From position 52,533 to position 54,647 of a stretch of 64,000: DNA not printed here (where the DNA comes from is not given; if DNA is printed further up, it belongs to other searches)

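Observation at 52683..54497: Single polypeptide combining a Kdo-kinase-type domain and an LpxL-type late acyltransferase domain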

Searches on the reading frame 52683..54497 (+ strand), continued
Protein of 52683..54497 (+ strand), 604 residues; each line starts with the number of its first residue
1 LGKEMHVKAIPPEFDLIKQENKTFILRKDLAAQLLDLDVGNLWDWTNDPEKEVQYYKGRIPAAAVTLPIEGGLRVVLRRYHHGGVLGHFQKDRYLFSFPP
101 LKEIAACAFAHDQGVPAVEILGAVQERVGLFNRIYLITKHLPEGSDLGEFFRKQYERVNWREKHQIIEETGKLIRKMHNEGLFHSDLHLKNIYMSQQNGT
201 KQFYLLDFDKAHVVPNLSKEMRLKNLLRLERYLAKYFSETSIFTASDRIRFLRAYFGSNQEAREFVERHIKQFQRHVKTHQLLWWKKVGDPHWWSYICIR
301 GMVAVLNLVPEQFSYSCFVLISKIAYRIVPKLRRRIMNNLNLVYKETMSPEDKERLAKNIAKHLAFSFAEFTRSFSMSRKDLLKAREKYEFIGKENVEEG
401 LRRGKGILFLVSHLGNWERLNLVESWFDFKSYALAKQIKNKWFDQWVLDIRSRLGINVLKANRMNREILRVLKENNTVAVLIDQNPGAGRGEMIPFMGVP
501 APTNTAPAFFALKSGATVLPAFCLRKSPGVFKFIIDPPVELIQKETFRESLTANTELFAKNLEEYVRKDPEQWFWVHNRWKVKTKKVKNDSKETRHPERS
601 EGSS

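Call 41: find_related_loci(query=A1, collection=metagenome_contigs, flank=6000)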
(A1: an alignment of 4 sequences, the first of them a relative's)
Query A1 (600 aa) in metagenome_contigs; peptide patterns used: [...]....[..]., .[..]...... (x = any residue, [..] = any of these).
600 stretches matched a pattern (row limit reached: there are more); 525 encode a relative of the query (tblastn E <= 1e-3); the best 80 are kept; 80 distinct loci.
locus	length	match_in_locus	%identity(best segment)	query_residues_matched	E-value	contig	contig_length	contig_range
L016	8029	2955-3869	34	292-593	2e-48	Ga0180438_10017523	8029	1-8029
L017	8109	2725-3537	35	305-579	5e-45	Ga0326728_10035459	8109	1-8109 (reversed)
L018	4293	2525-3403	32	281-579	1e-44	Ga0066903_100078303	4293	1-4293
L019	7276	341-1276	32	292-599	4e-44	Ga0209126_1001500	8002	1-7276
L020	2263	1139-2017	30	281-579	2e-44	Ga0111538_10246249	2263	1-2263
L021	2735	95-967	29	287-581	6e-44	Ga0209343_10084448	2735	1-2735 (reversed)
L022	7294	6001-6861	30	292-582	5e-43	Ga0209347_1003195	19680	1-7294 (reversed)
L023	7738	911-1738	34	312-579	5e-43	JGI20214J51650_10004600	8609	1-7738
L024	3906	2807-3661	31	297-579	7e-43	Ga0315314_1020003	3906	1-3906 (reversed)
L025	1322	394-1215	34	305-582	9e-45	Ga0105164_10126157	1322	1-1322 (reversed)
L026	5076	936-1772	31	298-579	9e-42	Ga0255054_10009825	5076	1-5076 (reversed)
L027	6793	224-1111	29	292-598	4e-41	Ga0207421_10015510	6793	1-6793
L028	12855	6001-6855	31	292-579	4e-41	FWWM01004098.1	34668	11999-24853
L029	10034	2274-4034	31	298-579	1e-40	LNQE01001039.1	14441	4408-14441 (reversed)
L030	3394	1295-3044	30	296-579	4e-41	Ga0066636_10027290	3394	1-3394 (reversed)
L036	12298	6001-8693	33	110-579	2e-40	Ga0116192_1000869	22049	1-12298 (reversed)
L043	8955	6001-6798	35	7-281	1e-39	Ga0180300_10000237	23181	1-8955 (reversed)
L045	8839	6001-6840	30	6-280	1e-39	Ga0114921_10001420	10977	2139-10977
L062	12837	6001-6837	32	6-282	7e-38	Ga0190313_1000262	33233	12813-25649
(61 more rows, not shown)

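Call 46: search_protein_families(library=pfam, proteins=[L036:5794-6771:+, L036:6740-7954:+, L036:7842-8795:+, L043:4889-5614:+, L043:5962-6903:+, L062:4268-5176:+, L062:5986-6861:+, L062:6831-8264:+, L045:5860-6867:+, L045:4338-5780:-], max_evalue=0.00001)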
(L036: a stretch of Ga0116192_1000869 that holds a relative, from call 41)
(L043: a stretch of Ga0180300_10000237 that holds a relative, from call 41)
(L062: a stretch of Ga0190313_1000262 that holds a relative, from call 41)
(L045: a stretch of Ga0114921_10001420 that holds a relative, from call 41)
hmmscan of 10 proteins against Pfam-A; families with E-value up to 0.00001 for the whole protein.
L036:5794-6771:+ (325 aa): 1 family
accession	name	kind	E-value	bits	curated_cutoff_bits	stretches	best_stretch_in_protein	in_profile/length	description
PF03279.18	Lip_A_acyltrans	-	1.1e-54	186.1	22.3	1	26-310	17-295/295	Bacterial lipid A biosynthesis acyltransferase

L036:6740-7954:+ (404 aa): 1 family
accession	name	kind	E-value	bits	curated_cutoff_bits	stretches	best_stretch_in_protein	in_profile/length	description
PF01075.23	Glyco_transf_9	-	7.3e-44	150.4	22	1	117-364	1-241/247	Glycosyltransferase family 9 (heptosyltransferase)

L036:7842-8795:+ (317 aa): 1 family
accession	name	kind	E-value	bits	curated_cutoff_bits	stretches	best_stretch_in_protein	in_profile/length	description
PF06293.20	Kdo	-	5.2e-24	85.3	21.3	1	90-275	29-207/207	Lipopolysaccharide kinase (Kdo/WaaP) family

L043:4889-5614:+ (241 aa): 2 families
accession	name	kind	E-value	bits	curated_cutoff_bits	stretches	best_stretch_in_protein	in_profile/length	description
PF04016.18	DUF364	-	5.1e-40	136.9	23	1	100-235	1-143/147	Putative heavy-metal chelation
PF13938.11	DUF4213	-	1.2e-18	67.6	23.5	1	4-89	1-75/75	Putative heavy-metal chelation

L043:5962-6903:+ (313 aa): 3 families
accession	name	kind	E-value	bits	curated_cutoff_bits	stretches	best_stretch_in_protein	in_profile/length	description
PF06293.20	Kdo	-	7.8e-31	107.6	21.3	1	69-249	26-207/207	Lipopolysaccharide kinase (Kdo/WaaP) family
PF01636.29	APH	-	2.1e-06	28.1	23.2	0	176-205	168-197/239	Phosphotransferase enzyme family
PF00069.31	Pkinase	-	6.1e-06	26.2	31.7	1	130-210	70-150/263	Protein kinase domain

L062:4268-5176:+ (302 aa): 2 families
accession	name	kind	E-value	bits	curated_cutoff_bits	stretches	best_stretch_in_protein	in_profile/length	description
PF00753.33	Lactamase_B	-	3.4e-19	70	22.7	1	20-210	5-196/196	Metallo-beta-lactamase superfamily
PF19583.5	ODP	-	1.2e-06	29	27.2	0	22-184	4-150/194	ODP family beta lactamase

L062:5986-6861:+ (291 aa): 2 families
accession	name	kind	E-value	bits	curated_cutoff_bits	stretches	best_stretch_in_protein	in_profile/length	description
PF06293.20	Kdo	-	2.5e-23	83.1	21.3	1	69-255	29-207/207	Lipopolysaccharide kinase (Kdo/WaaP) family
PF00069.31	Pkinase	-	2.5e-06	27.5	31.7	1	134-213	76-147/263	Protein kinase domain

L062:6831-8264:+ (477 aa): 2 families
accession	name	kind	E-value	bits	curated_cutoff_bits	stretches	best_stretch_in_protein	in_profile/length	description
PF01743.26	PolyA_pol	-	3.7e-17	63.3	23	1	28-146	1-126/126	Poly A polymerase head domain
PF12627.12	PolyA_pol_RNAbd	-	1.1e-12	48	22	1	171-232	1-62/64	Probable RNA and SrmB- binding site of polymerase A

L045:5860-6867:+ (335 aa): 1 family
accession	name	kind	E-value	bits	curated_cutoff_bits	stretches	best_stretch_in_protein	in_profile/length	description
PF06293.20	Kdo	-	2.1e-21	76.8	21.3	1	111-298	28-207/207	Lipopolysaccharide kinase (Kdo/WaaP) family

L045:4338-5780:- (480 aa): 2 families
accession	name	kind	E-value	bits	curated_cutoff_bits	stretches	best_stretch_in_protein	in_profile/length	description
PF02934.20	GatB_N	-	1.7e-124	415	23.4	1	6-291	2-277/277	GatB/GatE catalytic domain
PF02637.23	GatB_Yqey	-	2.9e-56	189.9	27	1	330-477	1-148/148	GatB domain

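Call 71: predict_structure(alignment_id=A3)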
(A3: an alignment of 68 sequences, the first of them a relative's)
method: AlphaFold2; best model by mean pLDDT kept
length: 600 residues; sequences in the alignment: 68
mean_pLDDT: 90.6   pTM: 0.79
mean pLDDT of the five models: 90.6, 89.6, 89.3, 89.1, 88.7
residues with pLDDT >= 90: 441; 70-90: 124; 50-70: 23; < 50: 12
segments of 3 or more residues with pLDDT < 50: 589-600
pLDDT, mean of each block of 10 residues (from residue 1): 86 96 96 90 77 79 91 90 89 87 96 97 95 93 88 80 97 97 94 94 94 95 91 77 94 96 91 83 83 93 94 96 97 97 98 98 93 88 94 97 97 89 91 91 89 84 96 96 89 96 97 98 96 98 98 98 98 86 54 38
secondary structure, 60 per line:
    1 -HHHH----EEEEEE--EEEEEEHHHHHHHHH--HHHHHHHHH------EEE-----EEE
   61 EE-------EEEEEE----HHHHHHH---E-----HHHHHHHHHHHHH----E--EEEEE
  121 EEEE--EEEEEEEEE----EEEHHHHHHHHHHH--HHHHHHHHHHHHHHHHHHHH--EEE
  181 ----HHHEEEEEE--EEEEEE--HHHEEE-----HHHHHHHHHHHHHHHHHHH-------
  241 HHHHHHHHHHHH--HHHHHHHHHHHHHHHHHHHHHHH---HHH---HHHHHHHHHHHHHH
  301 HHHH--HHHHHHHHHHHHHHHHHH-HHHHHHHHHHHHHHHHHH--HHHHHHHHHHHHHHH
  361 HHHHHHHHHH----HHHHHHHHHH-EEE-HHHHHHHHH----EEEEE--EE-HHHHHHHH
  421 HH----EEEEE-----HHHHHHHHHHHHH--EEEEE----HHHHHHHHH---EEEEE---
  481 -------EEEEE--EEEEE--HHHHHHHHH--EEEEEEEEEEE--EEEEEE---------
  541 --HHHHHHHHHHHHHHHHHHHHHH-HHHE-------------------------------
elements in order: H2-5 E10-15 E18-23 H24-32 H35-43 E50-52 E58-62 E70-75 H80-86 H96-108 E116-124 E127-135 E140-142 H143-153 H156-175 E178-180 E188-193 E196-201 E207-209 H215-233 H241-252 H255-277 H287-304 H307-324 H326-343 H346-370 H375-384 E386-388 H390-398 E403-407 H413-422 E427-431 H437-449 E452-456 H461-469 E473-477 E488-492 E495-499 H502-510 E513-523 E526-531 H543-564

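Call 74: fold_search(model_id=the predicted structure, library=pdb)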
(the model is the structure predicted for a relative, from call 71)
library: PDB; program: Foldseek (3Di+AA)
matches with E <= 10: 1991; with E <= 0.001: 729
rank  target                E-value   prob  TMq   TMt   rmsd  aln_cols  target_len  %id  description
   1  5knk                  2.7e-16  1.00  0.39  0.71   4.5       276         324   23  Lipid A secondary acyltransferase LpxM from Acinetobacter baumannii with catalytic residue substitution (E127A) (released 2016-09-28)
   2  5kn7                  8.3e-16  1.00  0.40  0.73   4.8       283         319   23  Lipid A secondary acyltransferase LpxM from Acinetobacter baumannii (released 2016-09-28)
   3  5oce_B                3.1e-14  1.00  0.35  0.79   3.2       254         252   20  THE MOLECULAR MECHANISM OF SUBSTRATE RECOGNITION AND CATALYSIS OF THE MEMBRANE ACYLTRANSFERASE PatA -- Complex of PatA (released 2017-12-27)
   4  5f2z_A                6.4e-14  1.00  0.36  0.83   2.9       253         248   19  Crystal structure of membrane associated PatA from Mycobacterium smegmatis in complex with palmitate - P21 space group (released 2016-03-09)
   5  5f2z_B                8.3e-14  1.00  0.35  0.80   2.9       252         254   20  Crystal structure of membrane associated PatA from Mycobacterium smegmatis in complex with palmitate - P21 space group (released 2016-03-09)
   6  7ojt_A                1.5e-13  1.00  0.36  0.83   2.9       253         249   19  Crystal structure of unliganded PatA, a membrane associated acyltransferase from Mycobacterium smegmatis (released 2021-10-27)
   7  5f2z_C                1.6e-13  1.00  0.36  0.84   2.9       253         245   19  Crystal structure of membrane associated PatA from Mycobacterium smegmatis in complex with palmitate - P21 space group (released 2016-03-09)
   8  5oce_A                2.0e-13  1.00  0.36  0.82   2.8       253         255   19  THE MOLECULAR MECHANISM OF SUBSTRATE RECOGNITION AND CATALYSIS OF THE MEMBRANE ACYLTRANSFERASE PatA -- Complex of PatA (released 2017-12-27)
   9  5f2z_D                2.3e-13  1.00  0.36  0.80   2.9       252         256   20  Crystal structure of membrane associated PatA from Mycobacterium smegmatis in complex with palmitate - P21 space group (released 2016-03-09)
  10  5f2t_A                2.8e-13  1.00  0.37  0.85   2.7       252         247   19  Crystal structure of membrane associated PatA from Mycobacterium smegmatis in complex with palmitate - C 2 space group (released 2016-03-09)
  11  5f2t_B                4.5e-13  1.00  0.37  0.80   2.7       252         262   19  Crystal structure of membrane associated PatA from Mycobacterium smegmatis in complex with palmitate - C 2 space group (released 2016-03-09)
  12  5f34_A                6.1e-13  1.00  0.36  0.82   2.8       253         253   19  Crystal structure of membrane associated PatA from Mycobacterium smegmatis in complex with S-hexadecyl Coenzyme A - P2 (released 2016-03-09)
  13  5f31                  1.0e-12  1.00  0.36  0.80   2.9       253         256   19  Crystal structure of membrane associated PatA from Mycobacterium smegmatis in complex with palmitate - P 42 21 2 space g (released 2016-03-09)
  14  5f34_C                4.1e-12  1.00  0.36  0.83   2.8       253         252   19  Crystal structure of membrane associated PatA from Mycobacterium smegmatis in complex with S-hexadecyl Coenzyme A - P2 (released 2016-03-09)
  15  6dfl_A                3.3e-11  1.00  0.29  0.64   6.2       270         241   17  WaaP in complex with acyl carrier protein (released 2019-04-03)
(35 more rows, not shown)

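Call 83: search_protein_families(library=pfam, proteins=[L016:43-1062:+, L016:1049-1837:+, L016:2127-2726:+, L016:2889-3938:+, L016:4561-5187:+, L016:5184-6092:-, L016:6427-7890:+, L010:7174-8448:+], max_evalue=0.00001)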
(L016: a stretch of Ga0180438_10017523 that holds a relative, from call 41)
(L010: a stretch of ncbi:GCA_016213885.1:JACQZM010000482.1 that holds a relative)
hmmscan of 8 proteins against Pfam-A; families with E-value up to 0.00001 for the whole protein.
L016:43-1062:+ (339 aa): 3 families
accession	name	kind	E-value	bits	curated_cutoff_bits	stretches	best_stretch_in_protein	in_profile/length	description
PF00984.24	UDPG_MGDP_dh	-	2.4e-37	127.4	25.4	1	108-200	1-93/94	UDP-glucose/GDP-mannose dehydrogenase family, central domain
PF03720.21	UDPG_MGDP_dh_C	-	9.1e-37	126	30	1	223-324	1-103/103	UDP-glucose/GDP-mannose dehydrogenase family, UDP binding domain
PF03721.20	UDPG_MGDP_dh_N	-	1.6e-26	93.5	27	1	2-91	96-187/187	UDP-glucose/GDP-mannose dehydrogenase family, NAD binding domain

L016:1049-1837:+ (262 aa): 2 families
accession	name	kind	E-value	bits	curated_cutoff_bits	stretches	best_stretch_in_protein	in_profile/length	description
PF00149.33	Metallophos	-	8.9e-10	39.7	21.5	1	24-218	5-191/191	Calcineurin-like phosphoesterase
PF12850.12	Metallophos_2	-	2.2e-07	31.4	27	0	23-140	4-92/154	Calcineurin-like phosphoesterase superfamily domain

L016:2127-2726:+ (199 aa): 4 families
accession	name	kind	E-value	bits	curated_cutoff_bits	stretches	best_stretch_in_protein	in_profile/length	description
PF13242.12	Hydrolase_like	-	3.1e-19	69.1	22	1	113-188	2-75/75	HAD-hyrolase-like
PF00702.32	Hydrolase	-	2.9e-09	38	26.4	1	22-152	86-191/191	haloacid dehalogenase-like hydrolase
PF13419.12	HAD_2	-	4.4e-08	33.9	23.8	1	112-158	132-178/178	Haloacid dehalogenase-like hydrolase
PF08645.17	PNK3P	-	3.1e-06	27.5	22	1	31-141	25-126/161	Polynucleotide kinase 3 phosphatase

L016:2889-3938:+ (349 aa): 1 family
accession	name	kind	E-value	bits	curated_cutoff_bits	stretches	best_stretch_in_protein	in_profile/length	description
PF03279.18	Lip_A_acyltrans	-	2.1e-59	201.6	22.3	1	14-307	8-295/295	Bacterial lipid A biosynthesis acyltransferase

L016:4561-5187:+ (208 aa): 1 family
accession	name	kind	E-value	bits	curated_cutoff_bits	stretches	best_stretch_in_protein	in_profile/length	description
PF12146.15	Hydrolase_4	-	4e-08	33.3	27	0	26-136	3-112/239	Serine aminopeptidase, S33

L016:5184-6092:- (302 aa): 1 family
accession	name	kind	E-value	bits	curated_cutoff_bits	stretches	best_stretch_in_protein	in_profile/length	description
PF06293.20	Kdo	-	5.5e-19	68.9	21.3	1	79-266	28-207/207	Lipopolysaccharide kinase (Kdo/WaaP) family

L016:6427-7890:+ (487 aa): 2 families
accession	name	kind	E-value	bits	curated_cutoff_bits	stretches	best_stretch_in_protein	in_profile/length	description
PF02934.20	GatB_N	-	2.2e-123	411.3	23.4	1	13-297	2-276/277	GatB/GatE catalytic domain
PF02637.23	GatB_Yqey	-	6.7e-57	192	27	1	337-484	1-148/148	GatB domain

L010:7174-8448:+ (424 aa): 2 families
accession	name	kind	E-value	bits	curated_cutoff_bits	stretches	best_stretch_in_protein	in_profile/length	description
PF04413.22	Glycos_transf_N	-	6.6e-55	185.9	23.9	1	47-211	13-178/179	3-Deoxy-D-manno-octulosonic-acid transferase (kdotransferase)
PF00534.26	Glycos_transf_1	-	2.3e-06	27.7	26.4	0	249-400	33-171/172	Glycosyl transferases group 1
